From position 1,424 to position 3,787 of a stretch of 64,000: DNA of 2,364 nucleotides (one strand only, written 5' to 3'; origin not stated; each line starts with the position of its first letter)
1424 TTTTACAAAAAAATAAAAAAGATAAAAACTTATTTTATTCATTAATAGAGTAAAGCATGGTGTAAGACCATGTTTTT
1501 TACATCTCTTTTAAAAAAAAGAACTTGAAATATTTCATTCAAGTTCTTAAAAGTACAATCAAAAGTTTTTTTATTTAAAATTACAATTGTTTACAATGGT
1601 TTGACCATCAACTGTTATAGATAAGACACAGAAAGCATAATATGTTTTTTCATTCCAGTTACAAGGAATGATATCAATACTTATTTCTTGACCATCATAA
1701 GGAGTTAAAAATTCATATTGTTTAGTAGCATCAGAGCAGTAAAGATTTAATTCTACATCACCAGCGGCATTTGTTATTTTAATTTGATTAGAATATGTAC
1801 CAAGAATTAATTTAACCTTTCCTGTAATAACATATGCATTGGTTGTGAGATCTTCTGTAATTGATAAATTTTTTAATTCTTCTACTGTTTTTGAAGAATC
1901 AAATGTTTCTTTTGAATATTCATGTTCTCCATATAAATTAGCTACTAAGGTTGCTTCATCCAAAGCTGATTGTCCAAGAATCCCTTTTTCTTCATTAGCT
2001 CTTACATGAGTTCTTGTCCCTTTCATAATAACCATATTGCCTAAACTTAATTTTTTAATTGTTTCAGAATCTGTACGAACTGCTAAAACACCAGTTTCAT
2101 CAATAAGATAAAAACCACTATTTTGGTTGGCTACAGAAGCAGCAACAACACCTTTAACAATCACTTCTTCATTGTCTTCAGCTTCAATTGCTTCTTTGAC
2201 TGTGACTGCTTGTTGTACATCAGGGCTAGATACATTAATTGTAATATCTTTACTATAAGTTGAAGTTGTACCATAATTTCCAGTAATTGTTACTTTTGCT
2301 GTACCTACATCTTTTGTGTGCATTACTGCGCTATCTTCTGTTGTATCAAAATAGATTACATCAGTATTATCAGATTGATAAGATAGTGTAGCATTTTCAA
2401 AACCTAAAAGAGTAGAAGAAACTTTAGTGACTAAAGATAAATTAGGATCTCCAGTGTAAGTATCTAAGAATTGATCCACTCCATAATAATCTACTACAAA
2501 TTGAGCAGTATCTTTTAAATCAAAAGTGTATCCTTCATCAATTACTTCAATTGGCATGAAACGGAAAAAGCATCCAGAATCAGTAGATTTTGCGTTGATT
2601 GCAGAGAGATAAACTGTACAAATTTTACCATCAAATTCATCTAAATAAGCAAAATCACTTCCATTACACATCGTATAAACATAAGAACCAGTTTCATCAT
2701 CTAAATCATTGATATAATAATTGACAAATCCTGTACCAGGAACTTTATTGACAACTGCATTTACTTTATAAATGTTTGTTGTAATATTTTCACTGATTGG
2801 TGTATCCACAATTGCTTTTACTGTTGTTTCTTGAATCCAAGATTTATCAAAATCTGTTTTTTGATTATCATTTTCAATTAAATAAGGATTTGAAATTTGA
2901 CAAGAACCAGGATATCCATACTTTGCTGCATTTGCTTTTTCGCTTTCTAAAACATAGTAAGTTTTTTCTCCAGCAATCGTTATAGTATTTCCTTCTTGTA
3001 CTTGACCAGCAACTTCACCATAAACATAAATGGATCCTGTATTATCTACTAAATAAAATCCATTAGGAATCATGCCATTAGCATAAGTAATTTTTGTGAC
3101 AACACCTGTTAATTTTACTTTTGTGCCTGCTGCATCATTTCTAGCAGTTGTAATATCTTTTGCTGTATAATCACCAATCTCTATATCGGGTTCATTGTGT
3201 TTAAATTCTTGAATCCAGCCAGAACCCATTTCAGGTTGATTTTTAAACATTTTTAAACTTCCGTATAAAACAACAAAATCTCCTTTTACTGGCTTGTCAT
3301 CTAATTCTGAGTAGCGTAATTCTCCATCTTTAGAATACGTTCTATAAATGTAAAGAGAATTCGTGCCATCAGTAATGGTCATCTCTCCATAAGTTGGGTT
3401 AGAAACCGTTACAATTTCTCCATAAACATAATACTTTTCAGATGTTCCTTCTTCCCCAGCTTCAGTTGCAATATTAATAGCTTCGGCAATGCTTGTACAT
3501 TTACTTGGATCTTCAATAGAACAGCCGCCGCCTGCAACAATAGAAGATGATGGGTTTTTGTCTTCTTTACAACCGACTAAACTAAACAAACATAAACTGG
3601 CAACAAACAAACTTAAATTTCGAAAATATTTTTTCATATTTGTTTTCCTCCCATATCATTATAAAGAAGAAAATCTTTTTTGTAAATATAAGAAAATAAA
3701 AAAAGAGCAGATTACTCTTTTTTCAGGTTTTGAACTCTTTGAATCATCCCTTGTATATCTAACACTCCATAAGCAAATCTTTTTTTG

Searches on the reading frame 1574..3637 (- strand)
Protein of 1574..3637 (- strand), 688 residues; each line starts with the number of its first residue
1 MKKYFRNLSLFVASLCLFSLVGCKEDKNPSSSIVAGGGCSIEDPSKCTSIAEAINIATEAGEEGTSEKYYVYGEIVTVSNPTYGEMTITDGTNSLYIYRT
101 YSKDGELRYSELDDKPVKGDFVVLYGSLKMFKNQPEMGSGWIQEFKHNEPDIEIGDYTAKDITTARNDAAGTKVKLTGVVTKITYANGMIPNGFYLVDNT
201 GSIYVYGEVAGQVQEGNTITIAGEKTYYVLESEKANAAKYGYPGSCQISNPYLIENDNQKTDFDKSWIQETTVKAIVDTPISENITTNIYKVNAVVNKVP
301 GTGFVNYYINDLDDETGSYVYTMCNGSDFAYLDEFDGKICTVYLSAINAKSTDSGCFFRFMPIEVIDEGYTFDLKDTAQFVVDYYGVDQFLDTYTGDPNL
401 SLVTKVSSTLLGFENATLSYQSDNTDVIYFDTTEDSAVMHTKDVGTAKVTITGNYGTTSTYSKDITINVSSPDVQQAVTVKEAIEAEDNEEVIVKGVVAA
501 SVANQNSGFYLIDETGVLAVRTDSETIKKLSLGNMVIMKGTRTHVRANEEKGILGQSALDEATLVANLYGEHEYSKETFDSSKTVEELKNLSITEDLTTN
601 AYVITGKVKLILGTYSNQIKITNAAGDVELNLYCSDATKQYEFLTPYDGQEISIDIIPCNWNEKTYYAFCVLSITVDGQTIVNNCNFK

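Call 13: search_protein_families(library=pfam, proteins=[window:1574-3637:-], max_evalue=0.001)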
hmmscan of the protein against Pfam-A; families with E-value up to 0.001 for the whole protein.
window:1574-3637:- (688 aa): 1 family
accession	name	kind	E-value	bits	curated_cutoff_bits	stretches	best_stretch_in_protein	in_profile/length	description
PF01336.31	tRNA_anti-codon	-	0.00058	20.2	27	0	71-137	3-67/75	OB-fold nucleic acid binding domain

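Call 33: find_homologous_proteins(query=window:1574-3637:-, max_evalue=1e-10)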
Query window:1574-3637:- (688 aa): 2357 proteins with E <= 1e-10 among 8000 candidates; the best 120 are listed.
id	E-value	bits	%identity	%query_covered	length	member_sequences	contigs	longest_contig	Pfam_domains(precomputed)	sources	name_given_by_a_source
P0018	0.0e+0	1534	100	100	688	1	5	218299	-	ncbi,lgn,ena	-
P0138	0.0e+0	1530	100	100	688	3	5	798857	-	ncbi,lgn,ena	-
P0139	0.0e+0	1145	74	100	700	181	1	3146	-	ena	-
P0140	2.1e-266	904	62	97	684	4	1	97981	PF01336.32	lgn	-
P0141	3.2e-266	903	63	94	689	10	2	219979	PF01336.32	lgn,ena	-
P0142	4.7e-258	876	59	98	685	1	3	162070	-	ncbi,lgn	-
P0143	5.0e-257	873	59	98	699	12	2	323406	-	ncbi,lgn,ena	-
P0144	1.4e-243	828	53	97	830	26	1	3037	-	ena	-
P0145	1.6e-240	818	53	97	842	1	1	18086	-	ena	-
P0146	1.6e-230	785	49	96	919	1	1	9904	-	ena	-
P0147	3.2e-225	768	57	94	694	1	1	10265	-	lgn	-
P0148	5.5e-225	767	51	93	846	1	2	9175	PF09479.17,PF01336.32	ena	-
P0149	5.5e-224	764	49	96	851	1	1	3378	-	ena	-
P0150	1.9e-223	762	54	100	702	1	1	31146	-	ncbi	-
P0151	1.1e-222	759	51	93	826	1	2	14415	PF01336.32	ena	-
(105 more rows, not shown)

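Call 34: find_encoding_contigs(protein=P0141, flank=10000, max_places=1)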
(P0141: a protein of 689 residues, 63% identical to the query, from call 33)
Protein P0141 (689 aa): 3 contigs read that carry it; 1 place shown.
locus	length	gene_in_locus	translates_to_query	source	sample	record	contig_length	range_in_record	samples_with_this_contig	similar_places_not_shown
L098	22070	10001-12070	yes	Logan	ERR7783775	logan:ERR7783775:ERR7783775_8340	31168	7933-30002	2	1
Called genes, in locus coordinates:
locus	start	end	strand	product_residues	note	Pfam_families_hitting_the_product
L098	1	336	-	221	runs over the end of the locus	-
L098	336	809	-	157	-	-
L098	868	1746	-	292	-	PF09991:DUF2232 (weak)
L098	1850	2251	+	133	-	-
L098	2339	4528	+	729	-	PF00580:UvrD-helicase, PF13245:AAA_19, PF13604:AAA_30 (faint), PF13361:UvrD_C, PF13538:UvrD_C_2 (faint)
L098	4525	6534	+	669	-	PF22745:Nlig-Ia, PF01653:DNA_ligase_aden, PF03120:OB_DNA_ligase, PF03119:DNA_ligase_ZBD (weak), PF14520:HHH_5 (faint), PF12826:HHH_2, PF00533:BRCT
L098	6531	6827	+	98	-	PF02686:GatC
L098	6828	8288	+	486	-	PF01425:Amidase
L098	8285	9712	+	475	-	PF02934:GatB_N, PF02637:GatB_Yqey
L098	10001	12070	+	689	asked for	PF01336:tRNA_anti-codon (faint)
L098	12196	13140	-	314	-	-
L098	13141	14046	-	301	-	PF14305:ATPgrasp_TupA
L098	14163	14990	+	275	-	PF00763:THF_DHG_CYH, PF02882:THF_DHG_CYH_C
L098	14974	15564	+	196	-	-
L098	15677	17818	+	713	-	PF13306:LRR_5, PF13855:LRR_8 (faint), PF13306:LRR_5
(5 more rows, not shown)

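Call 35: find_encoding_contigs(protein=P0143, flank=10000, max_places=1)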
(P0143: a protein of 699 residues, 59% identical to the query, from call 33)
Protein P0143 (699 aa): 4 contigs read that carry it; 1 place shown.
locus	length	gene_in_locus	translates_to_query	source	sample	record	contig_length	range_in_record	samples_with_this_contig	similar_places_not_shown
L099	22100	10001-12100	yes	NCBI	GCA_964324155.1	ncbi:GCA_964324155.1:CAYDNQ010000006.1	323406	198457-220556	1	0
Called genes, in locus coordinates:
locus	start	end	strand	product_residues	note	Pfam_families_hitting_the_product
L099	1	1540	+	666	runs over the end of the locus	PF01751:Toprim, PF01131:Topoisom_bac, PF01396:Zn_ribbon_Top1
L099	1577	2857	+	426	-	PF01134:GIDA, PF13450:NAD_binding_8 (weak)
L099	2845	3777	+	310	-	PF02899:Phage_int_SAM_1, PF13102:Phage_int_SAM_5 (faint), PF00589:Phage_integrase, PF22823:MrpR_C_cat (weak)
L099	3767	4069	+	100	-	-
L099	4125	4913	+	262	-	-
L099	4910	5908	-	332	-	PF03590:AsnA, PF00152:tRNA-synt_2 (weak)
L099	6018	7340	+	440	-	PF01266:DAO, PF00355:Rieske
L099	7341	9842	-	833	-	-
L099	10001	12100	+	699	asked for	-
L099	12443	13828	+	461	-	PF00860:Xan_ur_permease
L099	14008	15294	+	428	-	-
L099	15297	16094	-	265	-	PF01381:HTH_3, PF12844:HTH_19, PF13560:HTH_31 (weak)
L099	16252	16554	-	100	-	-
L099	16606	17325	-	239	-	PF01966:HD (weak)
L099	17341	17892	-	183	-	PF13306:LRR_5, PF13855:LRR_8 (faint)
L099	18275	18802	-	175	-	PF14317:YcxB (weak)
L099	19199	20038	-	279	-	-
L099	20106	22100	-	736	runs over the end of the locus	PF00149:Metallophos, PF02872:5_nucleotid_C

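Call 36: find_encoding_contigs(protein=P0140, flank=10000, max_places=1)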
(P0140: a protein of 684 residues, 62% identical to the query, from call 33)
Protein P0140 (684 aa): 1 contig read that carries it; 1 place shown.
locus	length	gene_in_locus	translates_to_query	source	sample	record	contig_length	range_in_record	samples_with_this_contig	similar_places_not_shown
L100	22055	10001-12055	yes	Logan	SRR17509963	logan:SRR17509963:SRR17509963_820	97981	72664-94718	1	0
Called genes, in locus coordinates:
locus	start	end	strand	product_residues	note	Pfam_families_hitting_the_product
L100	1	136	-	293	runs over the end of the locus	-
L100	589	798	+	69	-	-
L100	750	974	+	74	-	-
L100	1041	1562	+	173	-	-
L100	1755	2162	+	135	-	-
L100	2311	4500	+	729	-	PF00580:UvrD-helicase, PF13245:AAA_19, PF13604:AAA_30 (faint), PF13361:UvrD_C, PF13538:UvrD_C_2 (faint)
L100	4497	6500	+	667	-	PF22745:Nlig-Ia, PF01653:DNA_ligase_aden, PF03120:OB_DNA_ligase, PF03119:DNA_ligase_ZBD (weak), PF14520:HHH_5 (faint), PF12826:HHH_2, PF00533:BRCT, PF12738:PTCB-BRCT (weak)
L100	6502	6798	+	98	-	PF02686:GatC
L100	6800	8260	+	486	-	PF01425:Amidase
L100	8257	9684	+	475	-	PF02934:GatB_N, PF02637:GatB_Yqey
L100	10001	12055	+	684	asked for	PF01336:tRNA_anti-codon (faint)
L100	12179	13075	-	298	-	-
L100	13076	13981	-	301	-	PF14305:ATPgrasp_TupA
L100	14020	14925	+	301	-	PF00763:THF_DHG_CYH, PF02882:THF_DHG_CYH_C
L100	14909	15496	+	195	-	-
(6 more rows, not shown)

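Call 66: search_protein_families(library=pfam, proteins=[L099:7344-9842:-], max_evalue=0.001)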
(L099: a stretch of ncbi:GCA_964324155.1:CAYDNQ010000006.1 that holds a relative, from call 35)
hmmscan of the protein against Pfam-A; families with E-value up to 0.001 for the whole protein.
L099:7344-9842:- (833 aa): 0 families

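Call 74: search_protein_families(library=padloc, proteins=[window:1574-3637:-], max_evalue=0.00001)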
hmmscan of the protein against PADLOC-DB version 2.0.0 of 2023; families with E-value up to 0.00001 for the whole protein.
window:1574-3637:- (688 aa): 0 families

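Call 102: find_encoding_contigs(protein=P0142, flank=10000, max_places=1)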
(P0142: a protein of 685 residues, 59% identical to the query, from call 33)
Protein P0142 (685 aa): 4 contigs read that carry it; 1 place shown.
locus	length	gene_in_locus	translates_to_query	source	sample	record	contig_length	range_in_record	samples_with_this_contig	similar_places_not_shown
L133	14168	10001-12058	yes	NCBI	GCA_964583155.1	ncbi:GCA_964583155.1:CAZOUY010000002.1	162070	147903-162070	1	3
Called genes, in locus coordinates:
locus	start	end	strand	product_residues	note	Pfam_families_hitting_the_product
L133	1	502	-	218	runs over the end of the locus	-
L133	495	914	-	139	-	-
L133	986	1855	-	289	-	-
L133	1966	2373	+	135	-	-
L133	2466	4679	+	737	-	PF00580:UvrD-helicase, PF13245:AAA_19, PF13604:AAA_30 (faint), PF13361:UvrD_C, PF13538:UvrD_C_2 (faint)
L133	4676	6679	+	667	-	PF22745:Nlig-Ia, PF01653:DNA_ligase_aden, PF03120:OB_DNA_ligase, PF03119:DNA_ligase_ZBD (weak), PF14520:HHH_5 (faint), PF12826:HHH_2, PF00533:BRCT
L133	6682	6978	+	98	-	-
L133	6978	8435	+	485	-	PF01425:Amidase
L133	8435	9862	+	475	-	PF02934:GatB_N, PF02637:GatB_Yqey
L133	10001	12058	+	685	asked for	-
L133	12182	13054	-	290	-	-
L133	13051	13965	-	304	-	PF14305:ATPgrasp_TupA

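Call 103: find_encoding_contigs(protein=P0150, flank=10000, max_places=1)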
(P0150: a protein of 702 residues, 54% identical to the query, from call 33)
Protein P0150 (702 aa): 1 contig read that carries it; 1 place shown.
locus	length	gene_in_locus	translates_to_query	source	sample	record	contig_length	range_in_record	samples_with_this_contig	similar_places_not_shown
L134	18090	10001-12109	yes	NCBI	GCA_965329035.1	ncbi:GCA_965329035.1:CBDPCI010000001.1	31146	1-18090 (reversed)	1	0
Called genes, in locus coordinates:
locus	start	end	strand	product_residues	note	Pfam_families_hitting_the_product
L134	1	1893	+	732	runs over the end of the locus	PF09992:NAGPA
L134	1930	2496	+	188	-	PF02659:Mntp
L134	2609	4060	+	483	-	PF14821:Thr_synth_N, PF00291:PALP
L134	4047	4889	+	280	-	PF00288:GHMP_kinases_N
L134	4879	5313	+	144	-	PF02796:HTH_7 (faint), PF13291:ACT_4 (weak), PF01842:ACT (weak)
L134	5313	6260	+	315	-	PF03447:NAD_binding_3, PF00742:Homoserine_dh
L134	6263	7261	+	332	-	PF01118:Semialdhyde_dh, PF02774:Semialdhyde_dhC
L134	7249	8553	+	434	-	PF00696:AA_kinase, PF13840:ACT_7, PF01842:ACT (weak), PF22468:ACT_9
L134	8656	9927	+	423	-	PF01553:Acyltransferase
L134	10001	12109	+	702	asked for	-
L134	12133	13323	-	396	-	PF01996:F420_ligase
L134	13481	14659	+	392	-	PF01553:Acyltransferase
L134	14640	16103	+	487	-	-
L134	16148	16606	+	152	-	-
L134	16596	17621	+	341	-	PF07690:MFS_1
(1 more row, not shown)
